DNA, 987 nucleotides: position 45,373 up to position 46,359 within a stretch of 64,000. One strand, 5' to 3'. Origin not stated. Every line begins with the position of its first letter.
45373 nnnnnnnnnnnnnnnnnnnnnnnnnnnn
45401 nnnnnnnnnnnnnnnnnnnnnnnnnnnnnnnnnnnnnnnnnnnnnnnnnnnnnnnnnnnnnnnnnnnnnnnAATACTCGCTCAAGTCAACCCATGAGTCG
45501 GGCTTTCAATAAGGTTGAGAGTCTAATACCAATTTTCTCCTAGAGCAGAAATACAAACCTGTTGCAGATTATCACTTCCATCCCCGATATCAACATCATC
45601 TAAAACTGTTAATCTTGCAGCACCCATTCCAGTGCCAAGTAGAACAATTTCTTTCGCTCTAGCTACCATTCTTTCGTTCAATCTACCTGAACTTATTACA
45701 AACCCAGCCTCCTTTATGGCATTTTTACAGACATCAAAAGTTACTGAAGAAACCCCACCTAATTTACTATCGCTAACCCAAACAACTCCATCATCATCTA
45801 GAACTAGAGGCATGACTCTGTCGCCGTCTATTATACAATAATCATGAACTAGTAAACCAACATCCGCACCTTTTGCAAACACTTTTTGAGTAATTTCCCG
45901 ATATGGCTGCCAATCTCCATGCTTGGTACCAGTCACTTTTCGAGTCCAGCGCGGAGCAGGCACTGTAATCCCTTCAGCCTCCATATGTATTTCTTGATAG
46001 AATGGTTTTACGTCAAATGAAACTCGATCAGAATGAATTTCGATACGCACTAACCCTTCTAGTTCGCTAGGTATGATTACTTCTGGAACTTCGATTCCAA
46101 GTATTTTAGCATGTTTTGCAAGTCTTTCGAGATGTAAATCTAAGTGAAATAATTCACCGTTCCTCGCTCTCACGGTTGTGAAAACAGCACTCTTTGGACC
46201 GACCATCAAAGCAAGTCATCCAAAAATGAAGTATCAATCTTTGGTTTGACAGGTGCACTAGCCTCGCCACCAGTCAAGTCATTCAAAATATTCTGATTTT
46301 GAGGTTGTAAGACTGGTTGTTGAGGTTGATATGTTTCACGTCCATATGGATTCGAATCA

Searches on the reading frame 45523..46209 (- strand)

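Call 58: search_protein_families(library=pfam, proteins=[window:45523-46209:-], max_evalue=0.001)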
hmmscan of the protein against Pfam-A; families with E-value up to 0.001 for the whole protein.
window:45523-46209:- (228 aa): 1 family
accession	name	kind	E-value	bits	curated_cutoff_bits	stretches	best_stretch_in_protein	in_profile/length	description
PF01063.24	Aminotran_4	-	1.7e-13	51.4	28.5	1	9-199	2-219/223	Amino-transferase class IV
